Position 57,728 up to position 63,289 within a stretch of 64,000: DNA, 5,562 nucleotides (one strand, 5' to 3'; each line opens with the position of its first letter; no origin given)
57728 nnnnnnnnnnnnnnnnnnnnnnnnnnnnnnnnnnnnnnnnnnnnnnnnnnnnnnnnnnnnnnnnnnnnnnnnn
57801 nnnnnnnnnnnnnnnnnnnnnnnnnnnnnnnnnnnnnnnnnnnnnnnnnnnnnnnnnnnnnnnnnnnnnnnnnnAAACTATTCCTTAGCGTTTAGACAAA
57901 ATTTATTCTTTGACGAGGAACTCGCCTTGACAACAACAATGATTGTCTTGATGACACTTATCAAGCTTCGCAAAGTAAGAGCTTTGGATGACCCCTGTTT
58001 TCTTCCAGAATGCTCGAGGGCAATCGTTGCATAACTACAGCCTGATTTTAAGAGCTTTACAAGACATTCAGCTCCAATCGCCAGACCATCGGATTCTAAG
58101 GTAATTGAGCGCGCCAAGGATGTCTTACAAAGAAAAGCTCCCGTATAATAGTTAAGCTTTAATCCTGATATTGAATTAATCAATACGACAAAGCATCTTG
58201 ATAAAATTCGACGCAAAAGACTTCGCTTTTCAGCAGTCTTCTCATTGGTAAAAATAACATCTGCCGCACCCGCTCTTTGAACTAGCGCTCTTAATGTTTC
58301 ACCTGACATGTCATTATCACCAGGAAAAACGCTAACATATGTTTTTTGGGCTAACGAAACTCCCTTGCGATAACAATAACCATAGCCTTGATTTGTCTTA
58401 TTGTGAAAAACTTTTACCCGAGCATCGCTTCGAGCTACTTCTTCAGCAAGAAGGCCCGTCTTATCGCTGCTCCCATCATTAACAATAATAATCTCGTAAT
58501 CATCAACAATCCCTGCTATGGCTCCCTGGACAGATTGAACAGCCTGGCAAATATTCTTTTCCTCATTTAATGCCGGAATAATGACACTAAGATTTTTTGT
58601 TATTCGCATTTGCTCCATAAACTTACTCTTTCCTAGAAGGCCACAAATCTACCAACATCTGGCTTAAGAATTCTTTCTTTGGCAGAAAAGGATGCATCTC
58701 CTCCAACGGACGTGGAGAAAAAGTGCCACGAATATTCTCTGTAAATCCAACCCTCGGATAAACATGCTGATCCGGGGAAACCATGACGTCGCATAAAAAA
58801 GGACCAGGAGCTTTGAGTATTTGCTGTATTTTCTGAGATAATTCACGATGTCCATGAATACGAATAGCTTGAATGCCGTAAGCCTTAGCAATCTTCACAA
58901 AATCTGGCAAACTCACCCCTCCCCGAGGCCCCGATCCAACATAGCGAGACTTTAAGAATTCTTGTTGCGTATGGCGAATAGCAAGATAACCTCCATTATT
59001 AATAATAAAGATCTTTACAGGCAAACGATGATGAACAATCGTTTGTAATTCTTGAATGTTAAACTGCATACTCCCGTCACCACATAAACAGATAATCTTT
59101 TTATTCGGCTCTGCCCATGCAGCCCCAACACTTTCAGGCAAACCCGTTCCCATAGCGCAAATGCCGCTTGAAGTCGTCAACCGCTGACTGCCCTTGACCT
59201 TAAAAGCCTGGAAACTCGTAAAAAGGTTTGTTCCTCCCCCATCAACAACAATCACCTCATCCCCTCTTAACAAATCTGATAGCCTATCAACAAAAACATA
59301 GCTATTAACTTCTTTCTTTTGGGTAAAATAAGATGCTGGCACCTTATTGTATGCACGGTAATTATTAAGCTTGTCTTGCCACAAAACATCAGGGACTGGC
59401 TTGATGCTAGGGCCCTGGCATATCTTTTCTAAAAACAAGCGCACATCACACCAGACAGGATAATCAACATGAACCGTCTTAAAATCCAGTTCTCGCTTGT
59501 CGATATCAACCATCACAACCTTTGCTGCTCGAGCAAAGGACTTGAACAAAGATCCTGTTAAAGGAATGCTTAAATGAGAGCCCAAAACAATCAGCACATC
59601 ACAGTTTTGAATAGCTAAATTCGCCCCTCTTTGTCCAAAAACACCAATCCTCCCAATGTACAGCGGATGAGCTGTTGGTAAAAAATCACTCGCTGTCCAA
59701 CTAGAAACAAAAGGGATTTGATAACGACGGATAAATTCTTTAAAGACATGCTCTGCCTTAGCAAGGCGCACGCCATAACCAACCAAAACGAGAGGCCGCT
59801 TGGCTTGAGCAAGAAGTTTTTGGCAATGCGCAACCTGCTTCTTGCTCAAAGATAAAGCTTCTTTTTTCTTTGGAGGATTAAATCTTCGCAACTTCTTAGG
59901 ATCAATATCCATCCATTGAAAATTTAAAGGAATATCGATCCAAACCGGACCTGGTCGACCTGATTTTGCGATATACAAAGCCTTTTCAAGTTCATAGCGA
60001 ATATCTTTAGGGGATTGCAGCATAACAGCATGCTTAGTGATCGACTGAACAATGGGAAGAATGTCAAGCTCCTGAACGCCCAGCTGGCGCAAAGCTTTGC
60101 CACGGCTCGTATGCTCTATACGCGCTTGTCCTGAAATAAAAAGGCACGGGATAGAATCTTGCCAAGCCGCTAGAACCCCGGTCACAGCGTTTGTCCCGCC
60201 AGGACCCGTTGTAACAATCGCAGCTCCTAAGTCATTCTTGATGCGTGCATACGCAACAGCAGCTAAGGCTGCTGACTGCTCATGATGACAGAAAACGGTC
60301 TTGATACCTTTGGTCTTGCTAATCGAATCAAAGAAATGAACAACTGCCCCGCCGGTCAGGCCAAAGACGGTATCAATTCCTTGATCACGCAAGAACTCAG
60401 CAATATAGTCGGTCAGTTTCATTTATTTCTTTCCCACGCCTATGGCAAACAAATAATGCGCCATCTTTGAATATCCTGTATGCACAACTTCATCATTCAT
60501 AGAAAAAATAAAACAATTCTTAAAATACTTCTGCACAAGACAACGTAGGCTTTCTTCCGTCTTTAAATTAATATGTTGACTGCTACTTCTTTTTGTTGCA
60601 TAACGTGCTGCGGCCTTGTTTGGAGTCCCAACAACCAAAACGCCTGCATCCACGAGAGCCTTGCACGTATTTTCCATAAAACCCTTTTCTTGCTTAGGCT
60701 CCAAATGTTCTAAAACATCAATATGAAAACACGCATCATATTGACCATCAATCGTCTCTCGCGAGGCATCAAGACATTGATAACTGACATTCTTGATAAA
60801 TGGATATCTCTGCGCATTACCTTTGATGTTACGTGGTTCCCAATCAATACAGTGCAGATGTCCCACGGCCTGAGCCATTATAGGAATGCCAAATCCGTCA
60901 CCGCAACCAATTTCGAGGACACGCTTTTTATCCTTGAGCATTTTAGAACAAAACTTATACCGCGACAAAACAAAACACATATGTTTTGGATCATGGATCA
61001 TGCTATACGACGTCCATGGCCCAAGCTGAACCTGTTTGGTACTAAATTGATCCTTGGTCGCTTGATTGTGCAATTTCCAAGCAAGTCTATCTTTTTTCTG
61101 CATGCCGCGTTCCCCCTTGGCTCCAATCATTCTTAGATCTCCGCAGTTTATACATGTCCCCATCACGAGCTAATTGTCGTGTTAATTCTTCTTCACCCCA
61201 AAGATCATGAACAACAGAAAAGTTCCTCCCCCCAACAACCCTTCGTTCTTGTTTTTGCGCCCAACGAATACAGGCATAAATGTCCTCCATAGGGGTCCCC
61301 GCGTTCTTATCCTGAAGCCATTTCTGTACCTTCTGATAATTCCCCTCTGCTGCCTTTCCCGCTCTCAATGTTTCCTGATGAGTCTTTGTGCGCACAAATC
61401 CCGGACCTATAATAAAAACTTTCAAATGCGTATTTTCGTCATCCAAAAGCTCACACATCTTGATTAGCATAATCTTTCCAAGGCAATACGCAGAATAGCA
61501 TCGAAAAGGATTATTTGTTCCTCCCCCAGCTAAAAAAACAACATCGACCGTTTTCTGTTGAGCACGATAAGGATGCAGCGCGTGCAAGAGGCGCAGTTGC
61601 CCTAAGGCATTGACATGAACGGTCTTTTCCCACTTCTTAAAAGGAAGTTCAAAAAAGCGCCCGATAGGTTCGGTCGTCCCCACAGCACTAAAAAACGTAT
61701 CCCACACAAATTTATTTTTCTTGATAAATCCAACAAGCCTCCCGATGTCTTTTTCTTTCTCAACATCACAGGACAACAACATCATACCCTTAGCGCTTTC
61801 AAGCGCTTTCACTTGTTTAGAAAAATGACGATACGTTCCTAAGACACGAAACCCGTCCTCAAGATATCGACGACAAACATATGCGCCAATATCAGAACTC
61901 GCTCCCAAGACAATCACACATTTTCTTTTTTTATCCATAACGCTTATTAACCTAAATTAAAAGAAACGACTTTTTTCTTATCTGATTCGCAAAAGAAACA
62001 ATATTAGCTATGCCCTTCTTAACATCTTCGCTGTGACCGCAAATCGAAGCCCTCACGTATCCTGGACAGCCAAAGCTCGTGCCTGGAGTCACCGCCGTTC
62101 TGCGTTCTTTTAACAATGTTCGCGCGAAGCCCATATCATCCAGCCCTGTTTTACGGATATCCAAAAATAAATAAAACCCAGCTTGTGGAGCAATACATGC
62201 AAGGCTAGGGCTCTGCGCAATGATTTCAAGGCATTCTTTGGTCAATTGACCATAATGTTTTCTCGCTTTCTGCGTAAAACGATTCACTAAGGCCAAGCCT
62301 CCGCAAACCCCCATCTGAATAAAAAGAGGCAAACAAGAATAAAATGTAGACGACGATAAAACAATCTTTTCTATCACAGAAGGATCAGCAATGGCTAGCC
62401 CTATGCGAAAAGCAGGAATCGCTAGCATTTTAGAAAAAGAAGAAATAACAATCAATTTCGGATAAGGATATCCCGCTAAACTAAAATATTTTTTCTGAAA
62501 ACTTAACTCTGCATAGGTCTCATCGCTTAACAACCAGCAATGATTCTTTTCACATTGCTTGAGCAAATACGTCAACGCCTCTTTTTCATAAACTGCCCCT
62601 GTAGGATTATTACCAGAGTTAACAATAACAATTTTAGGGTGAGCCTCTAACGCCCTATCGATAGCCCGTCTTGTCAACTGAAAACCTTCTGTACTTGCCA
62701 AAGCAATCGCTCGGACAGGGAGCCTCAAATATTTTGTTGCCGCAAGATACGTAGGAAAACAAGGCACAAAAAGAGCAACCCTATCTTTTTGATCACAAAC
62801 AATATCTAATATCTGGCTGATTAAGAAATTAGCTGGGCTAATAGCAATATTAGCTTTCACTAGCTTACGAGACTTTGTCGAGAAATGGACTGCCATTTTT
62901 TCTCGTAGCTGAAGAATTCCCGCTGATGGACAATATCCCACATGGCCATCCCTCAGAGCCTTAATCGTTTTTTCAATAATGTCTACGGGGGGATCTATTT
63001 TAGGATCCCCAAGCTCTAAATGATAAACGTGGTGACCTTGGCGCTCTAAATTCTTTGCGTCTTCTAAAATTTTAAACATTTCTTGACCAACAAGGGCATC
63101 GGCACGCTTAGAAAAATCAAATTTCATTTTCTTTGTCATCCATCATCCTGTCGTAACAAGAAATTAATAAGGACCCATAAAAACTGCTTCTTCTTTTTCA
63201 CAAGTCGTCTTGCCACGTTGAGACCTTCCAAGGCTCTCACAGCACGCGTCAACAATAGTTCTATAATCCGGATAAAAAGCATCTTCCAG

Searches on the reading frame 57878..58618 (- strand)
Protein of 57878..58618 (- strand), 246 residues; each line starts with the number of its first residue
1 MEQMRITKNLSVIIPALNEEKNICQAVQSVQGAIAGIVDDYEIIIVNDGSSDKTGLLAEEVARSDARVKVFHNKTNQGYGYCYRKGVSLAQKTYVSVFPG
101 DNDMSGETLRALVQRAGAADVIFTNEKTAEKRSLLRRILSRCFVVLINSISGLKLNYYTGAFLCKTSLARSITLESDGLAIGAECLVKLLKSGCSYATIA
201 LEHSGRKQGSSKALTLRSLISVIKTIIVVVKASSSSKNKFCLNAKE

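Call 8: search_protein_families(library=pfam, proteins=[window:57878-58618:-], max_evalue=0.1)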
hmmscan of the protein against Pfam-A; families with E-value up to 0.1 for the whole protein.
window:57878-58618:- (246 aa): 5 families
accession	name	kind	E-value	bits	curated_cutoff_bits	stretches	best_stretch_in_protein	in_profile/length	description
PF00535.33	Glycos_transf_2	-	1e-21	78.1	23.3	1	11-123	1-113/168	Glycosyl transferase family 2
PF10111.15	Glyco_tranf_2_2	-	0.00012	22.2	27.3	1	11-114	1-104/276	Glycosyltransferase like family 2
PF13641.12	Glyco_tranf_2_3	-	0.00029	21.4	27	1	10-122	3-119/230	Glycosyltransferase like family 2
PF09488.16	Osmo_MPGsynth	-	0.046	13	27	0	5-90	47-122/381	Mannosyl-3-phosphoglycerate synthase (osmo_MPGsynth)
PF02401.23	LYTB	-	0.084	12.6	24.5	1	4-65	161-223/267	LytB protein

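Call 9: search_protein_families(library=ncbifam, proteins=[window:57878-58618:-], max_evalue=0.1)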
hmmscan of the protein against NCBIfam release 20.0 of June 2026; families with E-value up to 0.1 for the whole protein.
window:57878-58618:- (246 aa): 25 families
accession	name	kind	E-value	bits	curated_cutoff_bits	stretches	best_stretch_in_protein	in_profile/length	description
TIGR03937.1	PgaC_IcaA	equivalog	1.6e-16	60.3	422.3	1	6-147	43-184/407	poly-beta-1,6-N-acetyl-D-glucosamine synthase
NF047683.1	TeichurnBiosyTuaG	equivalog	4.4e-13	49.5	400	1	6-114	4-109/252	teichuronic acid biosynthesis protein TuaG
NF007986.1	PRK10714.1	equivalog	5.4e-13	48.6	529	1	7-224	5-220/316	undecaprenyl-phosphate 4-deoxy-4-formamido-L-arabinose transferase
NF047588.1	GlcsyltransPgfSStrep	equivalog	9.2e-13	48.1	500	1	9-156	2-150/308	glycosyltransferase PgfS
NF007482.0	PRK10073.1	equivalog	9.2e-13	47.9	423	1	4-119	2-113/334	glycosyltransferase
NF050050.1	ProtGlycPglI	equivalog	2.4e-10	40.3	500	1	9-117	3-109/306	GalNAc(5)-diNAcBac-PP-undecaprenol beta-1,3-glucosyltransferase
TIGR04283.1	glyco_like_mftF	equivalog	7.2e-10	38.8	182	1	10-116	1-97/221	TIGR04283 family arsenosugar biosynthesis glycosyltransferase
TIGR04182.1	glyco_TIGR04182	equivalog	1e-09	38.2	325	1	10-231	2-219/293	S-layer glycoprotein N-glycosyltransferase AglJ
NF041875.1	EPS_EpsD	equivalog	2e-07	30.8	370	1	10-105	1-91/325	exopolysaccharide biosynthesis glycosyltransferase EpsD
NF010496.0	PRK13915.1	equivalog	2e-07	30.4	262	1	3-70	26-94/307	glucosyl-3-phosphoglycerate synthase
NF058614.1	PPMAGASynPpgS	equivalog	2.2e-07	30.5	370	1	12-186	4-179/226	polyprenyl-phospho-N-acetylgalactosaminyl synthase PpgS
NF041391.1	DPhHxTase_Halo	equivalog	4.2e-07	29.2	375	1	23-230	6-209/213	dolichyl-phosphate hexose transferase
TIGR03469.1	HpnB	hypoth_equivalog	4.3e-07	29.3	379.25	1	9-124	45-168/386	hopene-associated glycosyltransferase HpnB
NF041865.1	EpsU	equivalog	1.6e-06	27.4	700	1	7-118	38-149/394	exopolysaccharide biosynthesis GT2 family glycosyltransferase EpsU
NF007453.0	PRK10018.1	equivalog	5.4e-06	26.3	382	1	9-110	7-105/280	colanic acid biosynthesis glycosyltransferase WcaA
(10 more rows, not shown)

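Call 78: search_solved_structures(query=window:57878-58618:-, max_evalue=0.00001)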
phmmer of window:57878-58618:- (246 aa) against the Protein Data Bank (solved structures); distinct sequences matched with E-value up to 0.00001: 12.
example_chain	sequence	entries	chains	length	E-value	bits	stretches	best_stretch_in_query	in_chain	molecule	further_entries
5eke_A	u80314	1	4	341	8.6e-11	44.9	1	5-163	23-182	Uncharacterized glycosyltransferase sll0501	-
5ekp_C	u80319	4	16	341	8.7e-11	44.9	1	5-163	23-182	Uncharacterized glycosyltransferase sll0501 | Glycosyltransferase sll0501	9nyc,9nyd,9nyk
9nye_A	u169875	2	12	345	9e-11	44.8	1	5-163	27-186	Glycosyltransferase sll0501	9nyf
5hea_A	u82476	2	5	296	3.3e-10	43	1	10-137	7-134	Putative glycosyltransferase (GalT1)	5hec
2z87_A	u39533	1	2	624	8.7e-10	41.6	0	10-108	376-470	Chondroitin synthase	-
2z86_A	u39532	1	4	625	8.7e-10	41.6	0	10-108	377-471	Chondroitin synthase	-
3bcv_A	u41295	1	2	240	4.5e-09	39.3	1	7-127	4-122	Putative glycosyltransferase protein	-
6p61_A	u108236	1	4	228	1.7e-08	37.4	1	4-101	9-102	Glycosyltransferase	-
9hwj_A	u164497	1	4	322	2.5e-07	33.6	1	5-158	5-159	Undecaprenyl-phosphate 4-deoxy-4-formamido-L-arabinose transferase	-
9bhc_C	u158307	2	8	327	3.7e-07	33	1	8-158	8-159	Undecaprenyl-phosphate 4-deoxy-4-formamido-L-arabinose transferase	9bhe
8vxh_A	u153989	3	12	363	4.9e-07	32.6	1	8-158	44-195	Undecaprenyl-phosphate 4-deoxy-4-formamido-L-arabinose transferase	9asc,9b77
5mlz_A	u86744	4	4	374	2.1e-06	30.6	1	9-188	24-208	Dolichol monophosphate mannose synthase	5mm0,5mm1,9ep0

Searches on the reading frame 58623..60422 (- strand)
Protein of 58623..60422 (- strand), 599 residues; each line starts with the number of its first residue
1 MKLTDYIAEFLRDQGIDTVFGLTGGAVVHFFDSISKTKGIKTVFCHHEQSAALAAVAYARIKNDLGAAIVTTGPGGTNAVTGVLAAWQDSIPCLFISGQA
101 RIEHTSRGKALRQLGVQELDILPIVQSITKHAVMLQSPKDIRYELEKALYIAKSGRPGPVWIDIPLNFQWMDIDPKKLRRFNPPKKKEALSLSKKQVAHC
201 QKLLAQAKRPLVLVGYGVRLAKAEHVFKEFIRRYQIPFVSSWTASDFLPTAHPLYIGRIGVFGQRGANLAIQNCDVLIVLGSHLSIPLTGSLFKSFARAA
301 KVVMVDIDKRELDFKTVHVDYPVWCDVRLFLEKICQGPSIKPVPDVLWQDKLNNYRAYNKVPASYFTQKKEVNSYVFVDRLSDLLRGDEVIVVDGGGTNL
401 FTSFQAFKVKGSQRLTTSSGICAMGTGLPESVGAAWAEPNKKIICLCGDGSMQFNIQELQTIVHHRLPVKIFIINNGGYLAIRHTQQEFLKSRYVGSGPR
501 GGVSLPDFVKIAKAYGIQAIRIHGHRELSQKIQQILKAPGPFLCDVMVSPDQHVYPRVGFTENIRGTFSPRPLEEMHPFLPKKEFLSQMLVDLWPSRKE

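Call 15: search_protein_families(library=pfam, proteins=[window:58623-60422:-], max_evalue=0.001)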
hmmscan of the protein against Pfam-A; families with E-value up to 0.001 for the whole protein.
window:58623-60422:- (599 aa): 3 families
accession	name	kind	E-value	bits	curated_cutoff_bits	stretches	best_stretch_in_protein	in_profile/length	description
PF02776.23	TPP_enzyme_N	-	1.1e-36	125.7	26.8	1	1-120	1-115/119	Thiamine pyrophosphate enzyme, N-terminal TPP binding domain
PF02775.26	TPP_enzyme_C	-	1.2e-36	126.2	21.9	1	397-546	3-151/151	Thiamine pyrophosphate enzyme, C-terminal TPP binding domain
PF00205.28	TPP_enzyme_M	-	7.2e-34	116.9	30.4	1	198-333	2-136/137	Thiamine pyrophosphate enzyme, central domain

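Call 73: search_protein_families(library=ncbifam, proteins=[window:58623-60422:-], max_evalue=0.00001)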
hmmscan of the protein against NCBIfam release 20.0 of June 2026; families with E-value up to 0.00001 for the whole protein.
window:58623-60422:- (599 aa): 53 families (the best 25 are shown)
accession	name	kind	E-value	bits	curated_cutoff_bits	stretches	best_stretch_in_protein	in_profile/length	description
TIGR00118.1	acolac_lg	equivalog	1.5e-122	409.9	538.35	1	4-558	4-544/557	biosynthetic-type acetolactate synthase large subunit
NF006524.0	PRK08978.1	equivalog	2.1e-120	402.6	738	1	4-558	4-534/548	acetolactate synthase 2 catalytic subunit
NF004710.0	PRK06048.1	equivalog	5.5e-111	371.7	976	1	3-564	10-553/561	acetolactate synthase large subunit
NF005584.0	PRK07282.1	equivalog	7.8e-108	361.4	970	1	5-558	14-550/566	acetolactate synthase large subunit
NF006016.1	PRK08155.1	equivalog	3.8e-106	355.7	870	1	5-558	7-542/554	acetolactate synthase large subunit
NF005228.0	PRK06725.1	equivalog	6.1e-105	351.6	991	1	5-559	20-556/571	acetolactate synthase large subunit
NF005824.0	PRK07710.1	equivalog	6.3e-105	351.7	976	1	7-559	23-559/573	acetolactate synthase large subunit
NF004919.0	PRK06276.1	equivalog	4e-104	349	866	1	2-554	2-544/582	acetolactate synthase large subunit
NF005651.0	PRK07418.1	subfamily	4.8e-103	345.4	942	1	9-559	27-570/617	acetolactate synthase large subunit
NF006319.0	PRK08527.1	equivalog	1.5e-102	343.9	905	1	5-561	8-551/565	acetolactate synthase large subunit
NF005860.0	PRK07789.1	equivalog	5.9e-99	332.1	881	1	9-559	42-589/615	acetolactate synthase large subunit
NF005058.0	PRK06466.1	equivalog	1e-98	331.3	951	1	5-557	8-556/574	acetolactate synthase 3 large subunit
NF006581.0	PRK09107.1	equivalog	4.8e-98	329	974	1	6-558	16-563/595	acetolactate synthase 3 large subunit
NF005409.0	PRK06965.1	equivalog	5.1e-91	305.9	1035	1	9-559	29-572/587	acetolactate synthase 3 catalytic subunit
NF005936.0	PRK07979.1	equivalog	4.5e-88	296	1080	1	7-557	10-556/574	acetolactate synthase 3 large subunit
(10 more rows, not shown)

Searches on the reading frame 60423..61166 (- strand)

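Call 15: search_protein_families(library=pfam, proteins=[window:60423-61166:-], max_evalue=0.001)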
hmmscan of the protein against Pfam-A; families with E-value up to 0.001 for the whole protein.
window:60423-61166:- (247 aa): 6 families
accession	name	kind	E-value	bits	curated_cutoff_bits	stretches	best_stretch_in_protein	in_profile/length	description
PF13489.12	Methyltransf_23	-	2.3e-10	40.9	27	1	68-214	11-157/164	Methyltransferase domain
PF08242.18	Methyltransf_12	-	2.3e-09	38.3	30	1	84-177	1-98/98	Methyltransferase domain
PF13649.12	Methyltransf_25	-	4.5e-09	37.3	27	1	83-175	1-97/97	Methyltransferase domain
PF08241.18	Methyltransf_11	-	6.8e-09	36.7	21.2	1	84-178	1-94/95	Methyltransferase domain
PF13847.12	Methyltransf_31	-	2.8e-07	30.8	27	1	78-191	2-114/145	Methyltransferase domain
PF05401.17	NodS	-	2.4e-05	24.7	24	1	75-193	39-158/201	Nodulation protein S (NodS)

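Call 73: search_protein_families(library=ncbifam, proteins=[window:60423-61166:-], max_evalue=0.00001)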
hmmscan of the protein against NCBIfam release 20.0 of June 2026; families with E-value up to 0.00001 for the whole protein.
window:60423-61166:- (247 aa): 3 families
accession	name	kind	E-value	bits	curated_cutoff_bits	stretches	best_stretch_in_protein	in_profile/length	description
TIGR01983.1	UbiG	equivalog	2.2e-10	40.2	102.95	1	79-192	49-164/228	bifunctional 2-polyprenyl-6-hydroxyphenol methylase/3-demethylubiquinol 3-O-methyltransferase UbiG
NF041650.1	nod_mtase_NodS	equivalog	4e-06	26.6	300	1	80-189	39-149/190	nodulation methyltransferase NodS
NF043040.1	corrin_prot_MT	hypoth_equivalog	4.9e-06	26.1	180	1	74-180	36-148/216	corrinoid protein-associated methyltransferase CpaM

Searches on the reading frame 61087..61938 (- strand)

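Call 15: search_protein_families(library=pfam, proteins=[window:61087-61938:-], max_evalue=0.001)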
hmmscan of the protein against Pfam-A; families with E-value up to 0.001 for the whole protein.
window:61087-61938:- (283 aa): 3 families
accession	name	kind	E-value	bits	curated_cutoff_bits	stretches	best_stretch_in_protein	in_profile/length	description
PF00106.31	adh_short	-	1.7e-21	77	26.6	1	6-190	1-190/195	short chain dehydrogenase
PF13561.12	adh_short_C2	-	4e-18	66.3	27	1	12-236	1-225/236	Enoyl-(Acyl carrier protein) reductase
PF01370.27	Epimerase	-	5.9e-06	26.3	20.9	1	8-169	1-160/240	NAD dependent epimerase/dehydratase family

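Call 73: search_protein_families(library=ncbifam, proteins=[window:61087-61938:-], max_evalue=0.00001)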
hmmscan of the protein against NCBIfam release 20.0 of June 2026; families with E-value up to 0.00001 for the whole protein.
window:61087-61938:- (283 aa): 76 families (the best 25 are shown)
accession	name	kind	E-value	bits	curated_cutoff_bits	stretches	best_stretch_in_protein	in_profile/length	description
NF005559.1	PRK07231.1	subfamily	9.7e-17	61.3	215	1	5-240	4-241/249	glucose 1-dehydrogenase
NF004823.0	PRK06179.1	subfamily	1.4e-16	60.8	310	1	2-206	2-202/271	oxidoreductase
NF006074.0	PRK08220.1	equivalog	7.6e-16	58.5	312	1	3-218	6-213/251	2,3-dihydro-2,3-dihydroxybenzoate dehydrogenase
NF005436.0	PRK07023.1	equivalog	2.4e-15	57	292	1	5-212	5-213/248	SDR family oxidoreductase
TIGR04316.1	dhbA_paeA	equivalog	4.1e-15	56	300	1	8-197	1-195/250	2,3-dihydro-2,3-dihydroxybenzoate dehydrogenase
NF005095.0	PRK06523.1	subfamily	8.2e-14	51.7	231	1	5-217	10-222/261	oxidoreductase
NF005594.0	PRK07326.1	equivalog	1e-13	51.4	271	1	3-190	4-194/237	SDR family oxidoreductase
NF009466.0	PRK12826.1-2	subfamily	1.9e-13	50.5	222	1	6-205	4-210/248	3-oxoacyl-ACP reductase FabG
NF006073.0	PRK08219.1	equivalog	1.2e-12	48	218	1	4-211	2-199/227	SDR family oxidoreductase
NF004196.0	PRK05650.1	equivalog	1.6e-12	47.1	297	1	6-210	3-209/272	SDR family oxidoreductase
NF005672.0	PRK07454.1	equivalog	2.4e-12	46.6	234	1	4-186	5-192/241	SDR family oxidoreductase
NF004825.0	PRK06181.1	equivalog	3.8e-12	46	215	1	4-209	5-216/268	SDR family oxidoreductase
NF004824.0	PRK06180.1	subfamily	4e-12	45.9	298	1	4-206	3-207/279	oxidoreductase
NF009093.0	PRK12429.1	subfamily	9e-12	44.8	258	1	3-197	3-202/259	3-hydroxybutyrate dehydrogenase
NF004826.0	PRK06182.1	subfamily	1e-11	44.6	305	1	3-205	2-205/274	oxidoreductase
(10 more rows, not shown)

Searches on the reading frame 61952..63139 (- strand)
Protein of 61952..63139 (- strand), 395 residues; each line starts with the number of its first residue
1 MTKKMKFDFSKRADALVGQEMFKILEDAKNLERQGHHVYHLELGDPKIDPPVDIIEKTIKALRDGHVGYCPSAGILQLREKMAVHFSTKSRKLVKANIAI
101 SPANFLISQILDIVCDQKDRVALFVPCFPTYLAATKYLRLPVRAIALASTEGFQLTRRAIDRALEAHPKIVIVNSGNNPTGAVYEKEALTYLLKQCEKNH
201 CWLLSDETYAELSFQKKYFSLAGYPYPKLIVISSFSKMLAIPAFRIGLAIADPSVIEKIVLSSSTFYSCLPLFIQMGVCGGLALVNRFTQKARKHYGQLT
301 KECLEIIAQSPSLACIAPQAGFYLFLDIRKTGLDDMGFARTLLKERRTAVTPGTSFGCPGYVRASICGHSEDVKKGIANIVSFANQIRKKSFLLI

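Call 15: search_protein_families(library=pfam, proteins=[window:61952-63139:-], max_evalue=0.001)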
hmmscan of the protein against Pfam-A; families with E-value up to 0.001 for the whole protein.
window:61952-63139:- (395 aa): 1 family
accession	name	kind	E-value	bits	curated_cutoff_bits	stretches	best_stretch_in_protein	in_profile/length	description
PF00155.27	Aminotran_1_2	-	3.1e-49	168.5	19.7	1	40-374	5-355/361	Aminotransferase class I and II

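Call 73: search_protein_families(library=ncbifam, proteins=[window:61952-63139:-], max_evalue=0.00001)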
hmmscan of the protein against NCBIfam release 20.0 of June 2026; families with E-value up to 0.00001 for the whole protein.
window:61952-63139:- (395 aa): 65 families (the best 25 are shown)
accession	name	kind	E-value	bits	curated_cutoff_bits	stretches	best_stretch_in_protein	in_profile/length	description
NF041091.1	asp_aminotase_Arch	equivalog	4e-58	197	550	1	21-384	12-375/376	aspartate aminotransferase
NF041364.1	GntC_guanitoxin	equivalog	1.3e-51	175.7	415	1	41-380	3-353/356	guanitoxin biosynthesis PLP-dependent (S)-gamma-hydroxy-L-arginine cyclodehydratase GntC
NF005816.0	PRK07682.1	equivalog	3.3e-45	154.4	620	1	6-389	3-388/390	aminotransferase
NF005305.0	PRK06836.1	equivalog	3.4e-45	155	376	1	25-386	21-393/396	pyridoxal phosphate-dependent aminotransferase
NF004975.0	PRK06348.1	equivalog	7.9e-45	153.5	549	1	20-375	13-374/384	pyridoxal phosphate-dependent aminotransferase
NF004770.0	PRK06108.1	subfamily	5.7e-44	150.5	422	1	30-384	30-392/396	pyridoxal phosphate-dependent aminotransferase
NF006514.0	PRK08960.1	equivalog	5.8e-42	143.9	554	1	8-359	4-357/388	pyridoxal phosphate-dependent aminotransferase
NF005744.0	PRK07568.1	subfamily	3.3e-41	141.4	389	1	9-330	3-328/398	pyridoxal phosphate-dependent aminotransferase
NF005817.0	PRK07683.1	equivalog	1.4e-39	135.9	575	1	30-389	22-386/387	aminotransferase A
TIGR01265.1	tyr_nico_aTase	subfamily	2.7e-38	132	292.45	1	20-385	15-400/403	tyrosine/nicotianamine family aminotransferase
NF005588.0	PRK07309.1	equivalog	4.1e-38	131.3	576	1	38-386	32-388/391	pyridoxal phosphate-dependent aminotransferase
NF006229.0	PRK08361.1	equivalog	5.5e-38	131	624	1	2-374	3-378/391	aspartate aminotransferase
NF006756.0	PRK09276.1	subfamily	6.9e-36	124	507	1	8-381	3-383/387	LL-diaminopimelate aminotransferase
TIGR03540.1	DapC_direct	equivalog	1.3e-33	116.5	593.25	1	22-380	15-380/383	LL-diaminopimelate aminotransferase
NF004769.0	PRK06107.1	equivalog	2.2e-33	115.6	617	1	27-382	24-396/402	aspartate transaminase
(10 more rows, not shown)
